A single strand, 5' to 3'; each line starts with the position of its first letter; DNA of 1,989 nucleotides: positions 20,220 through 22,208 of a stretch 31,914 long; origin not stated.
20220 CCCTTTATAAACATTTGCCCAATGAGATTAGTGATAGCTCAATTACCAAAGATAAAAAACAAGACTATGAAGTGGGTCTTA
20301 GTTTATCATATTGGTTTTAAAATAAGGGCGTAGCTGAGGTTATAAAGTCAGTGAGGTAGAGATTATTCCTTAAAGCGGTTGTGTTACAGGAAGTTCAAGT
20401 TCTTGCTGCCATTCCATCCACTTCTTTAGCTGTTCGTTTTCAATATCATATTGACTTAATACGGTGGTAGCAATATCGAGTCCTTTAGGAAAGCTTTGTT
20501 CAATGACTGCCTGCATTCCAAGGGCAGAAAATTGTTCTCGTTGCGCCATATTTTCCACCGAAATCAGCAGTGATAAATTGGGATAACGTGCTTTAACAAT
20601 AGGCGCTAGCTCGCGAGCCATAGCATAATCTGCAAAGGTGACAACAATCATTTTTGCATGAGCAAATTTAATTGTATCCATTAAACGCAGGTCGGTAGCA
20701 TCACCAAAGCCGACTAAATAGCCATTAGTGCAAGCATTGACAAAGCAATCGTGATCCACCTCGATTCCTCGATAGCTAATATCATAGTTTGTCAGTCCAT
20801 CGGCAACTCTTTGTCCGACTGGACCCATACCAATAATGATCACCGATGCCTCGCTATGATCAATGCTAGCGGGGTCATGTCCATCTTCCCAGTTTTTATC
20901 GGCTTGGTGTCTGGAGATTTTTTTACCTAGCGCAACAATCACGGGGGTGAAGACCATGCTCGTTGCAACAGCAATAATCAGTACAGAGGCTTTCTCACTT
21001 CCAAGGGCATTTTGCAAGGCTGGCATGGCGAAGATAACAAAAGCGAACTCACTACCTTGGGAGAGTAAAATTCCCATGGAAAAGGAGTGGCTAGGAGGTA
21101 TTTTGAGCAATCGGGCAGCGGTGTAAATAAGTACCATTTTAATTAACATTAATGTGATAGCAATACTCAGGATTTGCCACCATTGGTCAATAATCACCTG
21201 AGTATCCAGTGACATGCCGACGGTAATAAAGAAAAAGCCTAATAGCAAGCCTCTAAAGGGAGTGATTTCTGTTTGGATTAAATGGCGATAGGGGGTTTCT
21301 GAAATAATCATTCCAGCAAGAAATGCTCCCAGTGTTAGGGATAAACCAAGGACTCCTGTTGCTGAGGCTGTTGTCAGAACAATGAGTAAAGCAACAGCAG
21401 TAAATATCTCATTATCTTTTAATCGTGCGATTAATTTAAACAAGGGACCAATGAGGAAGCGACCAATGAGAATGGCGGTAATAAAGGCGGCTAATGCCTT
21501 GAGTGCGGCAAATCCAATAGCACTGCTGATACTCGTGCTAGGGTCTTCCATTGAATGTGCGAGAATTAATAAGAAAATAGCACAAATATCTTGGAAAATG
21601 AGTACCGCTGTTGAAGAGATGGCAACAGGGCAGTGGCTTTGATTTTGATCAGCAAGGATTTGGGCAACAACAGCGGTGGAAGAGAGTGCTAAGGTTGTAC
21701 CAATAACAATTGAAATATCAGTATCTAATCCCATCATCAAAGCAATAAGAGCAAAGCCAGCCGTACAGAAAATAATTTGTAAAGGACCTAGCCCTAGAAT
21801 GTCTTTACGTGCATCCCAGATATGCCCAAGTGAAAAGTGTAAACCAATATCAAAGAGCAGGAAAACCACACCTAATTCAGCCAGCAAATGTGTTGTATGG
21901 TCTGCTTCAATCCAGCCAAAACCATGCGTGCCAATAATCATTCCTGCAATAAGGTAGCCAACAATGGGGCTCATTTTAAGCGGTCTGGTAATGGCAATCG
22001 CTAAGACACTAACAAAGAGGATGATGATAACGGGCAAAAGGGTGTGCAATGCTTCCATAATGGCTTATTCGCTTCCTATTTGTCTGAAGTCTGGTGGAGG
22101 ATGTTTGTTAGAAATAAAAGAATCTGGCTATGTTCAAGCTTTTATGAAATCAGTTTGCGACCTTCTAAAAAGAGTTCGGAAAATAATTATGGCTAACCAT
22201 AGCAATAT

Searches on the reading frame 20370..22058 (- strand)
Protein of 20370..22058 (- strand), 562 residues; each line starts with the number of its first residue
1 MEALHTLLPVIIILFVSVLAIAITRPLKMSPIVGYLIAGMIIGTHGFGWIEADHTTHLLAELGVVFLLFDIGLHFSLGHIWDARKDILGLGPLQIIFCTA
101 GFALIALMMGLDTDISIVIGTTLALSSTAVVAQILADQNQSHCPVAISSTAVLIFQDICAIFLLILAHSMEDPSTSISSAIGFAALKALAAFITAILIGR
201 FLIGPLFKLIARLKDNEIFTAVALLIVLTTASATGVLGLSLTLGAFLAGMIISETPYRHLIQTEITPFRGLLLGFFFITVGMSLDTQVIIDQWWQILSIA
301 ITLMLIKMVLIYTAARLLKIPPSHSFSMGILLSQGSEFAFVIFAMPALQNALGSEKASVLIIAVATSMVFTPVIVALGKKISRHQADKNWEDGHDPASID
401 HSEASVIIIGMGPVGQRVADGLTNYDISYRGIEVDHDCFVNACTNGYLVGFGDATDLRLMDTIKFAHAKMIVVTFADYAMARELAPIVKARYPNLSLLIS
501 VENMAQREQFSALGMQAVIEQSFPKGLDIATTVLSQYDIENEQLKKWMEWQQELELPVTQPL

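Call 7: search_protein_families(library=pfam, max_evalue=0.01, proteins=[window:20370-22058:-])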
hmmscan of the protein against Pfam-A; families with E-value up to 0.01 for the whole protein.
window:20370-22058:- (562 aa): 3 families
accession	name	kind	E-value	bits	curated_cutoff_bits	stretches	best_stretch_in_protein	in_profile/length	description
PF00999.27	Na_H_Exchanger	-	4.1e-64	217.2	26.2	1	16-374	3-368/375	Sodium/hydrogen exchanger, transmembrane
PF02254.24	TrkA_N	-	8.4e-14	52.3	23.8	1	406-519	1-114/116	TrkA-N domain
PF02826.25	2-Hacid_dh_C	-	0.0024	17.7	25.1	1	380-428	13-61/178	D-isomer specific 2-hydroxyacid dehydrogenase, NAD binding domain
